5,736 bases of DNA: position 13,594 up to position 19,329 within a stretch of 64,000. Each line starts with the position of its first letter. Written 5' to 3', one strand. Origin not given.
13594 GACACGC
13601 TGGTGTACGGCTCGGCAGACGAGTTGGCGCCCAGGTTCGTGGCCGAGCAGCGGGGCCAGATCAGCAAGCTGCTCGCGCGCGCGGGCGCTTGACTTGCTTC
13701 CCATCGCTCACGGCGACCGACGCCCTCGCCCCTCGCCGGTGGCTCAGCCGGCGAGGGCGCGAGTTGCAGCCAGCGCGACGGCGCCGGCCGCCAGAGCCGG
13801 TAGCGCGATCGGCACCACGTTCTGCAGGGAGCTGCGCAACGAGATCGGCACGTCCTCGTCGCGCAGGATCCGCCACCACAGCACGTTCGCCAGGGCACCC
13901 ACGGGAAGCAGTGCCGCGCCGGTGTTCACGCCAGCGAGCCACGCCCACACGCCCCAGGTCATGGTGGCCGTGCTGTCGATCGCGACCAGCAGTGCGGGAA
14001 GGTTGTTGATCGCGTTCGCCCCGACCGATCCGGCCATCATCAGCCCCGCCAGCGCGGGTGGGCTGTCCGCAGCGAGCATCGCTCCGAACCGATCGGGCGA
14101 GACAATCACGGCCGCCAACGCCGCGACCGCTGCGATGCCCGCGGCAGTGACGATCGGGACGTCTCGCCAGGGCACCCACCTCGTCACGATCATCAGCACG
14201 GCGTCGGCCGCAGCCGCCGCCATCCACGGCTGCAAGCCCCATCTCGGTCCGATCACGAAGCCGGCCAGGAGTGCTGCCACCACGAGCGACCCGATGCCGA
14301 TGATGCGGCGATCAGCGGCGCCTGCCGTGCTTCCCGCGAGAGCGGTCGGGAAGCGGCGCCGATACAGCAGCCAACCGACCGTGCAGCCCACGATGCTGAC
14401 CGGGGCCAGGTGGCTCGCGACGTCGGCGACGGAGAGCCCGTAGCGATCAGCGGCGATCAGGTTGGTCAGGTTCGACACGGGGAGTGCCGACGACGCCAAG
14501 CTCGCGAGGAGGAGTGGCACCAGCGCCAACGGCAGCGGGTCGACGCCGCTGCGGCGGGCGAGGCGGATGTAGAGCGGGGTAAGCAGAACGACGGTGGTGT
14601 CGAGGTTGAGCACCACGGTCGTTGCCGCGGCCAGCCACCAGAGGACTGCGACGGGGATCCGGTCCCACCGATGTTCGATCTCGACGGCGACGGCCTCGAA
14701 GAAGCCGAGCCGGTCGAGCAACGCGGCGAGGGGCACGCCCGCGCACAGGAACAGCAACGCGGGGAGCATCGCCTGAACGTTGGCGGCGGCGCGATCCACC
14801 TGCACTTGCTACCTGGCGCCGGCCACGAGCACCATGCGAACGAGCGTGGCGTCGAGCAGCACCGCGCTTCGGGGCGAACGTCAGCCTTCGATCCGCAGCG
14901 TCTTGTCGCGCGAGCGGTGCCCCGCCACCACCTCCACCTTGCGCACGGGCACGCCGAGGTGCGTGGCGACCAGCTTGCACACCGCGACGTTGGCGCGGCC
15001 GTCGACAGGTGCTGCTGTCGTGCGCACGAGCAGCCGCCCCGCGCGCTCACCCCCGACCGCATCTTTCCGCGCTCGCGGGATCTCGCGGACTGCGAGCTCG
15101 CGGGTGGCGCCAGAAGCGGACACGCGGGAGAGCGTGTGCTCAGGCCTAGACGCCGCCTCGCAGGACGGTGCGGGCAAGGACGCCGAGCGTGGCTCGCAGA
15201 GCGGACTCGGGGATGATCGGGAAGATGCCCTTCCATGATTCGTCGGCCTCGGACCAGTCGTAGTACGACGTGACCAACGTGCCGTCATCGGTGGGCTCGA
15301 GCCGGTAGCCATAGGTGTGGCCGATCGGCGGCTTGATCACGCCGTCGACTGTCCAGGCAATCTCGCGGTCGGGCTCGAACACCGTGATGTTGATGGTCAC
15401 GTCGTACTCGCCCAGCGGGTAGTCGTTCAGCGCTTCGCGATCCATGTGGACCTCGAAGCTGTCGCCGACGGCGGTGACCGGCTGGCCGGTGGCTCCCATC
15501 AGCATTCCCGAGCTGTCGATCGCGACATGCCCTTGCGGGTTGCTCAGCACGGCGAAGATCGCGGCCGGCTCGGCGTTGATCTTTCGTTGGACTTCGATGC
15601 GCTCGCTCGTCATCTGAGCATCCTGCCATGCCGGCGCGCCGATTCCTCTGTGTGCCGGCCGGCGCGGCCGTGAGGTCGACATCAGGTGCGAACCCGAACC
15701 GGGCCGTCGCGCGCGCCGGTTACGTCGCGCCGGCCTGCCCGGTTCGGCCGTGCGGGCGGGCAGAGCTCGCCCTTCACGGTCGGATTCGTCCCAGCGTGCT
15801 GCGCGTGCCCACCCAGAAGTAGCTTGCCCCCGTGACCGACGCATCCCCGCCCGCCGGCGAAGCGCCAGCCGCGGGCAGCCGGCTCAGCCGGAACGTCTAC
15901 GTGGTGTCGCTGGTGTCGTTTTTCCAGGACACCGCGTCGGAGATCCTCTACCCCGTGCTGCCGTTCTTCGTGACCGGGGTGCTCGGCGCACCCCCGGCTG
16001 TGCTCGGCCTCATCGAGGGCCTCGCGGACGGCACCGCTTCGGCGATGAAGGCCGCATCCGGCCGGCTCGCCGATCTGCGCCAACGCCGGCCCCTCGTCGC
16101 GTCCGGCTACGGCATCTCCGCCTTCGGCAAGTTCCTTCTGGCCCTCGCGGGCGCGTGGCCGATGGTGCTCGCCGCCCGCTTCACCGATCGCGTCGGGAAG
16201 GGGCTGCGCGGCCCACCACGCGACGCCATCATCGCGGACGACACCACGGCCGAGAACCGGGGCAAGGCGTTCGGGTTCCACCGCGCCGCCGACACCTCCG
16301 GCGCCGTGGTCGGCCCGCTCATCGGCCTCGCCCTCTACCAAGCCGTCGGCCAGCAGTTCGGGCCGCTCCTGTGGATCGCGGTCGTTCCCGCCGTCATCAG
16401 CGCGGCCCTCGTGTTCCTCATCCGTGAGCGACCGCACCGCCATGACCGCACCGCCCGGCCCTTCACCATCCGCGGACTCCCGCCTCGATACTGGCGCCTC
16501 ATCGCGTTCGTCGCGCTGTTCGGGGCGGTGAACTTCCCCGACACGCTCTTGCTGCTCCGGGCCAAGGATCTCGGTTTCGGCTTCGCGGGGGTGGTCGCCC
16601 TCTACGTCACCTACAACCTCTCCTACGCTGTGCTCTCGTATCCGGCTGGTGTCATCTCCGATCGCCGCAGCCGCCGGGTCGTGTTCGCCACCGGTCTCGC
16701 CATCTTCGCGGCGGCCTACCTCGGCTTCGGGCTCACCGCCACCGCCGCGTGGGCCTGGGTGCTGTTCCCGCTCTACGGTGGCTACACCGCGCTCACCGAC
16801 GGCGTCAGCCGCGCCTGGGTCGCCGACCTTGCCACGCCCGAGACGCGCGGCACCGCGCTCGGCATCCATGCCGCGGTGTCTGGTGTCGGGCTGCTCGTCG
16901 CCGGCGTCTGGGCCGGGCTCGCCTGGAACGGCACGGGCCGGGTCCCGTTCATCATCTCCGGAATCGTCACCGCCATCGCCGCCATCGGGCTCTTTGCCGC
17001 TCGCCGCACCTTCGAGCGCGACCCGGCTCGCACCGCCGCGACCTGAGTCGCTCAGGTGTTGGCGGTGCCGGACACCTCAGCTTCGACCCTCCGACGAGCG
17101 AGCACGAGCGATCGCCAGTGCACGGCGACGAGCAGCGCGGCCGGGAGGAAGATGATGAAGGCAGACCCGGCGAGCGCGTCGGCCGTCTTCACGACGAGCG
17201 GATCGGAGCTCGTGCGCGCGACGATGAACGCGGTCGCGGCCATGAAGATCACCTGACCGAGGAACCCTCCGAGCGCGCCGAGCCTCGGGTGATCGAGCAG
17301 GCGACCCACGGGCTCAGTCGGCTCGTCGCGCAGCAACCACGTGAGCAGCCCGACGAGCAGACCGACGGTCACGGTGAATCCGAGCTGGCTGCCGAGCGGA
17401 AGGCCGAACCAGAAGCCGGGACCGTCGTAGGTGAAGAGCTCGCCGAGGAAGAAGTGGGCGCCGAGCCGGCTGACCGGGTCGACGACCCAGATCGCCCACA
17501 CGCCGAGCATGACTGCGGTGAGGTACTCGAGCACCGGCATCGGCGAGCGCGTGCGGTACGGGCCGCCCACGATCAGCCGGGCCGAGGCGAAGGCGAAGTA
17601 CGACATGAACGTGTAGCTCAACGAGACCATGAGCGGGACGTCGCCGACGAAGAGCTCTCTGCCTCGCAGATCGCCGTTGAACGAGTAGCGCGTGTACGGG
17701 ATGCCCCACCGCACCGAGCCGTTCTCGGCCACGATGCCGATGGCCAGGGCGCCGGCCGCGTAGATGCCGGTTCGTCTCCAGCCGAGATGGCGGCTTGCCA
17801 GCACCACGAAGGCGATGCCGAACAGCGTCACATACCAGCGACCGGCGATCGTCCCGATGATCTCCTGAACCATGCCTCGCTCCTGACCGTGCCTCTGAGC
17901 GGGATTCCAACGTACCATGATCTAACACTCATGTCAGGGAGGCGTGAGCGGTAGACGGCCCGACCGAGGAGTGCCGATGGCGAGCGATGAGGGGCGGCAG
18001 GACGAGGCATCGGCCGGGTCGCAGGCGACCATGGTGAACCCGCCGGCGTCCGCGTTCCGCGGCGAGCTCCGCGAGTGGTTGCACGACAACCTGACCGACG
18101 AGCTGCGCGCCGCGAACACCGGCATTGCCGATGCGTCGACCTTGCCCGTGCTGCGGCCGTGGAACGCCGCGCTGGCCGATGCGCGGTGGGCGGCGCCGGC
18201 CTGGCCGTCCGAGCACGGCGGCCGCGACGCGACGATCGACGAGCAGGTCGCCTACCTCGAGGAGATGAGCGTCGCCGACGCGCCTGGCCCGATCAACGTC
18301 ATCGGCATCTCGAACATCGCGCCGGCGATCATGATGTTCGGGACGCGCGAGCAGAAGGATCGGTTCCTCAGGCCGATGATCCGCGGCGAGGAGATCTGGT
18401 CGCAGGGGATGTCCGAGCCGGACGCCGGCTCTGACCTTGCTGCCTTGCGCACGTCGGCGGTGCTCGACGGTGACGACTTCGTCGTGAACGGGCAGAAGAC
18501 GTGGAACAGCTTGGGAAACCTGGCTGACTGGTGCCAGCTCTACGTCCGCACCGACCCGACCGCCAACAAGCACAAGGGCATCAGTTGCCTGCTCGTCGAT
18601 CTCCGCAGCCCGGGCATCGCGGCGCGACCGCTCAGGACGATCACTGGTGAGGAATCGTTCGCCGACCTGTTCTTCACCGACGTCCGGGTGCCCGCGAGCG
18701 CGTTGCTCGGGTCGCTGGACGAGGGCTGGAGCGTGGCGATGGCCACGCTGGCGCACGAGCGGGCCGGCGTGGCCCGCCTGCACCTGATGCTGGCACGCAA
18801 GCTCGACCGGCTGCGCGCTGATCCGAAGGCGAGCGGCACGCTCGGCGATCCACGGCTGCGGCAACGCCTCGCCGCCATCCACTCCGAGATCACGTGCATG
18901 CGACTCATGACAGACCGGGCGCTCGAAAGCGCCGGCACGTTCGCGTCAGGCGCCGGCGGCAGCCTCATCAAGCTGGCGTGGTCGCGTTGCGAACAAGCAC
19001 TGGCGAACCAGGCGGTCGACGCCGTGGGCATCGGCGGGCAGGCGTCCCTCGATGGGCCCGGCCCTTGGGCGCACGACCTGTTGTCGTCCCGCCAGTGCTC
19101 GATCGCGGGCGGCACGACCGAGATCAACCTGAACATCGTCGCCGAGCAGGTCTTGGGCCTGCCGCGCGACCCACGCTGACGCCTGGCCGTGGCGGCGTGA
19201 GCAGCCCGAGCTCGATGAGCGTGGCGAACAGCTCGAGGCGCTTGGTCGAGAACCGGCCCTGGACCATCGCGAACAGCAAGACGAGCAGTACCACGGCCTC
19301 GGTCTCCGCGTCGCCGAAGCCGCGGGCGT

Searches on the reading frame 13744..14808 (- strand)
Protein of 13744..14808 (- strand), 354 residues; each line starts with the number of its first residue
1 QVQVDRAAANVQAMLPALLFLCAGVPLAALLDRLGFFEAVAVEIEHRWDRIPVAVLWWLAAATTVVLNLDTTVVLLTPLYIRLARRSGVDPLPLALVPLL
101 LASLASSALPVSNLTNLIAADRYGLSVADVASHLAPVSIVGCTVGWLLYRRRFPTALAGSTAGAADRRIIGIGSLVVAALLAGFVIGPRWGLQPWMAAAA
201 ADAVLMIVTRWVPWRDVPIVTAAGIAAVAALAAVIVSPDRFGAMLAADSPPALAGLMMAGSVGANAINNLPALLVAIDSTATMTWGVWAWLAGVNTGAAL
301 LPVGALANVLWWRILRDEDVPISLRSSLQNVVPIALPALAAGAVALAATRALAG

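Call 43: search_protein_families(library=pfam, proteins=[window:13744-14808:-], max_evalue=0.00001)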
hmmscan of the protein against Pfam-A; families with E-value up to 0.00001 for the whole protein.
window:13744-14808:- (354 aa): 1 family
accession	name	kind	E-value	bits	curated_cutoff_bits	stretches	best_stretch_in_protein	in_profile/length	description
PF03600.22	CitMHS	-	1.1e-18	67.9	31.9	1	14-290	38-328/336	Citrate transporter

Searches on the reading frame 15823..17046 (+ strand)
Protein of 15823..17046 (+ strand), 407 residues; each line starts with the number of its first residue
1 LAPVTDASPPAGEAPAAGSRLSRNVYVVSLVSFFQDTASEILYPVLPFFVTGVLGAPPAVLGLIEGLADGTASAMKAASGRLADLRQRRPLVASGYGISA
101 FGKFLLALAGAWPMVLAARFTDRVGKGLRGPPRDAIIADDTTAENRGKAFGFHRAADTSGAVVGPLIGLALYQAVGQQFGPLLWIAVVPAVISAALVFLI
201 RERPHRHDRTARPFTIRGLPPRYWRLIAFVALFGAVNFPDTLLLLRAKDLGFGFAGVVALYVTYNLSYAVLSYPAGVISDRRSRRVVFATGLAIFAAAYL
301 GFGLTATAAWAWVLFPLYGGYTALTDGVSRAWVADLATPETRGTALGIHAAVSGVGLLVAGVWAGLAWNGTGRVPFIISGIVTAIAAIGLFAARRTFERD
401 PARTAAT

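Call 43: search_protein_families(library=pfam, proteins=[window:15823-17046:+], max_evalue=0.00001)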
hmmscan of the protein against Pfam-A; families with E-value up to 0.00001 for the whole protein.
window:15823-17046:+ (407 aa): 1 family
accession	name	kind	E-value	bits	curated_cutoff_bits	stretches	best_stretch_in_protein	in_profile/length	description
PF07690.21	MFS_1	-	1.1e-40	140.1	33.4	2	29-257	2-241/347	Major Facilitator Superfamily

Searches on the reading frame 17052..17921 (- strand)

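Call 43: search_protein_families(library=pfam, proteins=[window:17052-17921:-], max_evalue=0.00001)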
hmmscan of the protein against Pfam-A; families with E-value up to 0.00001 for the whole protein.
window:17052-17921:- (289 aa): 1 family
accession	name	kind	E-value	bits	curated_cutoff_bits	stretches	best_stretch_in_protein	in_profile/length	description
PF04240.17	Caroten_synth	-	1.2e-12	48.6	25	1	30-207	5-170/209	Carotenoid biosynthesis protein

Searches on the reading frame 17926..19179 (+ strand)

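Call 43: search_protein_families(library=pfam, proteins=[window:17926-19179:+], max_evalue=0.00001)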
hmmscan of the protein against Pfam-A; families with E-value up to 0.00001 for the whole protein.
window:17926-19179:+ (417 aa): 3 families
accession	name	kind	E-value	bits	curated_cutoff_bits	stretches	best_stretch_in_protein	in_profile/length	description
PF02770.24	Acyl-CoA_dh_M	-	4.4e-20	72.1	33.3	1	160-253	2-97/97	Acyl-CoA dehydrogenase, middle domain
PF00441.29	Acyl-CoA_dh_1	-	7.8e-17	62.2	22.4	1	266-410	2-150/150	Acyl-CoA dehydrogenase, C-terminal domain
PF02771.21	Acyl-CoA_dh_N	-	2.8e-13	50.7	22.9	1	44-155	7-113/113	Acyl-CoA dehydrogenase, N-terminal domain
